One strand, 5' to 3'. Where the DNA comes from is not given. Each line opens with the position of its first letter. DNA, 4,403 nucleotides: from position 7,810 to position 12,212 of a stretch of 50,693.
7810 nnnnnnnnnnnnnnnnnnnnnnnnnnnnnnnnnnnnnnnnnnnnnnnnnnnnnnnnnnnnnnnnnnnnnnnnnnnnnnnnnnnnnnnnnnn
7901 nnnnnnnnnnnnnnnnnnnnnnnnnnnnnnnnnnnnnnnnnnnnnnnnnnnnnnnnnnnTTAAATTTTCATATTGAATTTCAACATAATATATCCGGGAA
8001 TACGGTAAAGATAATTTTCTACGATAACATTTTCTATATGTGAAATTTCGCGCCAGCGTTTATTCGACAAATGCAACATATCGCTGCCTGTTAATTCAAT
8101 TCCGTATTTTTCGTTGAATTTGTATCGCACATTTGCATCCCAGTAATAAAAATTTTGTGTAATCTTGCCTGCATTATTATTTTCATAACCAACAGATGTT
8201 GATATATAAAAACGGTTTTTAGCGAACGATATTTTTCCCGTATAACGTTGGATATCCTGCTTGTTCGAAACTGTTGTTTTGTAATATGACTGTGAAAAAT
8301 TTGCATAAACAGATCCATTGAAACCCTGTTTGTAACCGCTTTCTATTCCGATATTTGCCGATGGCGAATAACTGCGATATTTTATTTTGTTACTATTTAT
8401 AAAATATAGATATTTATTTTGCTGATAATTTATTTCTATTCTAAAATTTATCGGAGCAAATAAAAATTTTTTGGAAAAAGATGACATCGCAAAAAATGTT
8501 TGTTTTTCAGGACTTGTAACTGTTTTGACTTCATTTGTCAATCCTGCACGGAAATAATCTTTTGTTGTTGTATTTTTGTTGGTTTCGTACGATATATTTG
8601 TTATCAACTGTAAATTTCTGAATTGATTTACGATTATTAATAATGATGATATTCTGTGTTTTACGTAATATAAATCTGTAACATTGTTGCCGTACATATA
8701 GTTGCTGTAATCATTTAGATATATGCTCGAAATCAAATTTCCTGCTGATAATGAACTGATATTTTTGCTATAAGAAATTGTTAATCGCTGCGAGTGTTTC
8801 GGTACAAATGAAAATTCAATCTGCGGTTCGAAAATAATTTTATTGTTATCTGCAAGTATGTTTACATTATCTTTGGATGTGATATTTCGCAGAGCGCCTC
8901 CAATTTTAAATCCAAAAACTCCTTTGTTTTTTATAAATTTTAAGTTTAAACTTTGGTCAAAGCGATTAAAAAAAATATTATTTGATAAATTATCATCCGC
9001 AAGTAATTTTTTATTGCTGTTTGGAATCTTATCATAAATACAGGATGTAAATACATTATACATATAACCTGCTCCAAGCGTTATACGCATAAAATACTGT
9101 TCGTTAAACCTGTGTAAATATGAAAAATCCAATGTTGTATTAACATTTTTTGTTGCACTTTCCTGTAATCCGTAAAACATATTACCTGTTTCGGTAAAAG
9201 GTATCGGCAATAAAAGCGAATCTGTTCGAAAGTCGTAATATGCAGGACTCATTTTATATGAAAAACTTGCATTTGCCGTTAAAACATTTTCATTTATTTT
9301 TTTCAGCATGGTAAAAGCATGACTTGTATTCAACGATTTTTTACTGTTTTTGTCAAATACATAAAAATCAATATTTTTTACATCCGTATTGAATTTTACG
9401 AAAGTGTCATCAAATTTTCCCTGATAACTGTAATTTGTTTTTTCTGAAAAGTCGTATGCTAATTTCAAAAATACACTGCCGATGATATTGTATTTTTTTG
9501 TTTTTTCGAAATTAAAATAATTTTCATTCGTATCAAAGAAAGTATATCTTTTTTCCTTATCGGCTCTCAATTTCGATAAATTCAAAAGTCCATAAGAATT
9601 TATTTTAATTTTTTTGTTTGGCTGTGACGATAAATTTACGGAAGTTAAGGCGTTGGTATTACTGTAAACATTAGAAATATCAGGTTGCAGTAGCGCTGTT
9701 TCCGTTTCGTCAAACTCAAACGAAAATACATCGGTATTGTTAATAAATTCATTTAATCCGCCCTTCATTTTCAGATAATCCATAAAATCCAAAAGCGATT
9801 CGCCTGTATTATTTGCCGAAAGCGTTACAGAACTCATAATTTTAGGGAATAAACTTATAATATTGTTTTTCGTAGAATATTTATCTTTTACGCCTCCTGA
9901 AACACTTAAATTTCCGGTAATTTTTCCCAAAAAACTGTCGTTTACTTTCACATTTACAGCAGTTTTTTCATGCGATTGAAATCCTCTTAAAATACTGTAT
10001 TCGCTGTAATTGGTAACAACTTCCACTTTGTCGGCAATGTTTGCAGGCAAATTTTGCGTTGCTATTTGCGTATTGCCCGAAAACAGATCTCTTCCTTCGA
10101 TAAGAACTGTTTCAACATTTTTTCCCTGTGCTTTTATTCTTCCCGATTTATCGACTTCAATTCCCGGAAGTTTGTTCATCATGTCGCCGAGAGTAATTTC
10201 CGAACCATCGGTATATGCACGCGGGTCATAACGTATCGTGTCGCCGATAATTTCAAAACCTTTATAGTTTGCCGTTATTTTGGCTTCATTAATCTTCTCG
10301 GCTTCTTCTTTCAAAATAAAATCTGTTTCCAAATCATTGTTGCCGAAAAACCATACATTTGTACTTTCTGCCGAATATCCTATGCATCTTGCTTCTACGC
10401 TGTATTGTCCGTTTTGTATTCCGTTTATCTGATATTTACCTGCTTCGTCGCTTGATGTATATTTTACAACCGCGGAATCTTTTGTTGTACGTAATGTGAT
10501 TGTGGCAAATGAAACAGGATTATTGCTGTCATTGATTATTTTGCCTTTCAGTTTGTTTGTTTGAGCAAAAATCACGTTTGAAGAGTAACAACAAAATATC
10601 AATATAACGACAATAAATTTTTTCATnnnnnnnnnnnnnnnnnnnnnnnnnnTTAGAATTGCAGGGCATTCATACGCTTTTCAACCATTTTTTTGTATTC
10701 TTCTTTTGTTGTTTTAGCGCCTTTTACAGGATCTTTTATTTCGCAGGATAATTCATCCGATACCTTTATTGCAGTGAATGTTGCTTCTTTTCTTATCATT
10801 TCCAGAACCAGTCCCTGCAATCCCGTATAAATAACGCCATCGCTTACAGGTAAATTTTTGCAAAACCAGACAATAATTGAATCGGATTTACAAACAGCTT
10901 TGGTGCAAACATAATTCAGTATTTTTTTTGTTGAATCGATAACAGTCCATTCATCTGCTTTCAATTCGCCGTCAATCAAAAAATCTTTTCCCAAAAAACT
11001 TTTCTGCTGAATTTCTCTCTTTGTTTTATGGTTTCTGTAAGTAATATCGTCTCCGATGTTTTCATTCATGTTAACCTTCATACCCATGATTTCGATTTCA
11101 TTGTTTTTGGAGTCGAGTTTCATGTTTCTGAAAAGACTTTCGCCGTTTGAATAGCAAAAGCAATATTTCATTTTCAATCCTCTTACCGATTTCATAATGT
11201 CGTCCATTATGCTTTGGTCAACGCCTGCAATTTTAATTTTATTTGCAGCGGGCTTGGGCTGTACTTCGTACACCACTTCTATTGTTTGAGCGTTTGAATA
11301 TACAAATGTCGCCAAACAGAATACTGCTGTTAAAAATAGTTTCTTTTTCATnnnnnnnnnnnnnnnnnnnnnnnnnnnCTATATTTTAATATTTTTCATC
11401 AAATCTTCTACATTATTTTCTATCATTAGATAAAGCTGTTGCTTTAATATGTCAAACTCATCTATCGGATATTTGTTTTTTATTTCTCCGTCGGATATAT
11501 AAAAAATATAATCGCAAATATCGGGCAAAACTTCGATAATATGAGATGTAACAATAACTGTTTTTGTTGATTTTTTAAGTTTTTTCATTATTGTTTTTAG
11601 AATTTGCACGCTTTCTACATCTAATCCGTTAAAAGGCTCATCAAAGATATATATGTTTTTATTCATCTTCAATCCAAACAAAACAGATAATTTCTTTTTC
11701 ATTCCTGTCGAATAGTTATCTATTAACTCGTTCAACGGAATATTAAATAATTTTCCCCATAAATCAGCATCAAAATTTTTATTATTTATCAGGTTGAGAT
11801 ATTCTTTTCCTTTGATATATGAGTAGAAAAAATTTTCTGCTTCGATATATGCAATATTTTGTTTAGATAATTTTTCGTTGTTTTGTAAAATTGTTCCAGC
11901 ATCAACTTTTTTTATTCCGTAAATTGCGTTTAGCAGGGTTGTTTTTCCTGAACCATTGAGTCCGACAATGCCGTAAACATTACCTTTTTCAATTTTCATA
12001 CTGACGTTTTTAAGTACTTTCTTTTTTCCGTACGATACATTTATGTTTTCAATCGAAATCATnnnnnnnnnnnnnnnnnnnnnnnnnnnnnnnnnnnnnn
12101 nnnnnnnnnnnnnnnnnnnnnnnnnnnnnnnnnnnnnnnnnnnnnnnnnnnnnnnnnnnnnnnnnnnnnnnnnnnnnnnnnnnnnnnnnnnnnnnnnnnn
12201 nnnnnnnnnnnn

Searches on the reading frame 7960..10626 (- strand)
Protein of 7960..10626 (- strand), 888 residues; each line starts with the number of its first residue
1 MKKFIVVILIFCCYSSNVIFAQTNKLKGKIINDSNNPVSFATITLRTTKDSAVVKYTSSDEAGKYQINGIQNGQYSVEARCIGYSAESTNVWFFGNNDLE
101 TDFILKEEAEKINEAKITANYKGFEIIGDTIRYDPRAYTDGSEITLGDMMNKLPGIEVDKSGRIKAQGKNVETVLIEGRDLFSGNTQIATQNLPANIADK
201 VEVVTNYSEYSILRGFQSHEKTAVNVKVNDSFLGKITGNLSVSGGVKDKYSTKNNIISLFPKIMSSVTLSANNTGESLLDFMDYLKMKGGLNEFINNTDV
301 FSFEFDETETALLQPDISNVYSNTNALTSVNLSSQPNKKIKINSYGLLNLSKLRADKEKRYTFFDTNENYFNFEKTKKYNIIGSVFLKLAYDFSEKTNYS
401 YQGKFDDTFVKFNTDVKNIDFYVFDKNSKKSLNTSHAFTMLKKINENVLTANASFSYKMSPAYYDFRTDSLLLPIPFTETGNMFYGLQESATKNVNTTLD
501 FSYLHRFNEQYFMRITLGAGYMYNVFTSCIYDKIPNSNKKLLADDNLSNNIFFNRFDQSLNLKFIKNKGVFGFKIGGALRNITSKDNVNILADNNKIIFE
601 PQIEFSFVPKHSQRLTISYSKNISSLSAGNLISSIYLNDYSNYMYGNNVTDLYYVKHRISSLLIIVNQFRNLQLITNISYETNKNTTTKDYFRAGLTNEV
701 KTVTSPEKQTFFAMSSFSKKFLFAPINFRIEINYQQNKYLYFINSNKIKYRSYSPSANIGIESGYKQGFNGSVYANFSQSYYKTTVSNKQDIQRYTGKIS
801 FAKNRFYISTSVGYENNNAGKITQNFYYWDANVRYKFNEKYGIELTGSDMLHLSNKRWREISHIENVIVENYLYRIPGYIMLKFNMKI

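Call 4: search_protein_families(library=pfam, proteins=[window:7960-10626:-], max_evalue=0.01)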
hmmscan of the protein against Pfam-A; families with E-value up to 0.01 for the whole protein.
window:7960-10626:- (888 aa): 5 families
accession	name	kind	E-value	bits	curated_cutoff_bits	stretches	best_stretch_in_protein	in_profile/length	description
PF13620.12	CarboxypepD_reg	-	3.9e-12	46.8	32.3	1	26-93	2-69/82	Carboxypeptidase regulatory-like domain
PF13715.12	CarbopepD_reg_2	-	8.7e-12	45.4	32.2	1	26-114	1-85/88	CarboxypepD_reg-like domain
PF17210.9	SdrD_B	-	2.4e-05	24.9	29.7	1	31-84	17-70/112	SdrD B-like domain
PF17802.7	SpaA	-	0.00045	20.8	23.1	1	32-78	10-57/91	Prealbumin-like fold domain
PF02369.22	Big_1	-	0.0023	18.4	34.9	1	22-93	17-92/93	Bacterial Ig-like domain (group 1)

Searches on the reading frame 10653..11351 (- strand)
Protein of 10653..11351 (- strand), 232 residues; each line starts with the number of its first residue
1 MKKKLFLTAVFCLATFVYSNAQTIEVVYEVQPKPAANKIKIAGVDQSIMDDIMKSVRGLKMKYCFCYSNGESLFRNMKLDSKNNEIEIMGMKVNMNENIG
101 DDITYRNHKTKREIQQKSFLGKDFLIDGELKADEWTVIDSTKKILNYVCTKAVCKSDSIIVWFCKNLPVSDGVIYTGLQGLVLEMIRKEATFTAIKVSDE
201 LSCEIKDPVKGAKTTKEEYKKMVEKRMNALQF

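Call 4: search_protein_families(library=pfam, proteins=[window:10653-11351:-], max_evalue=0.01)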
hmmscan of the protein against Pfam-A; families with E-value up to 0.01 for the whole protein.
window:10653-11351:- (232 aa): 2 families
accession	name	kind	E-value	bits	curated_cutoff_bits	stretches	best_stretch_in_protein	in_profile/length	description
PF22252.2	PNGase_F-II_N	-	2.3e-09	37.6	27.6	1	130-202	75-151/173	N-glycanase peptide, N-terminal domain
PF09697.16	Porph_ging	-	1.5e-06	29.1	25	1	155-184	51-81/81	Protein of unknown function (Porph_ging)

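Call 5: search_protein_families(library=ncbifam, proteins=[window:10653-11351:-], max_evalue=1)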
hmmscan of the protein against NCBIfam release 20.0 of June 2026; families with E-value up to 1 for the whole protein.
window:10653-11351:- (232 aa): 1 family
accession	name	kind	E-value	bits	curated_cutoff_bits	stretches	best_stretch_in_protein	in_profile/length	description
TIGR01200.1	GLPGLI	subfamily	1.2e-31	110.3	50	1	3-225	1-227/229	GLPGLI family protein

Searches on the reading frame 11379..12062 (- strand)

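Call 4: search_protein_families(library=pfam, proteins=[window:11379-12062:-], max_evalue=0.01)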
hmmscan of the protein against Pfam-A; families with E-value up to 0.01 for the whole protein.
window:11379-12062:- (227 aa): 8 families
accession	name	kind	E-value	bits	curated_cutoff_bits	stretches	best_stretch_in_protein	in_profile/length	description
PF00005.33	ABC_tran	-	6.7e-21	75.8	25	1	17-145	1-137/137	ABC transporter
PF13304.12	AAA_21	-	2.8e-12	47.8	27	2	102-178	227-302/304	AAA domain, putative AbiEii toxin, Type IV TA system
PF02463.25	SMC_N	-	3e-07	30.5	40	1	18-48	16-46/220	RecF/RecN/SMC N terminal domain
PF25201.1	nSTAND6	-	0.00052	20.5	27.7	1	11-79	2-64/148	Novel STAND NTPase 6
PF13555.12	AAA_29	-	0.00069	19.8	27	1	20-47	15-42/61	P-loop containing region of AAA domain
PF13476.12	AAA_23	-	0.0021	19.2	27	1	3-209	3-162/201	AAA domain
PF13207.12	AAA_17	-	0.0054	17.5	27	0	33-64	1-38/136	AAA domain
PF13173.12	AAA_14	-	0.0097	16.3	27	0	28-83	3-58/129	AAA domain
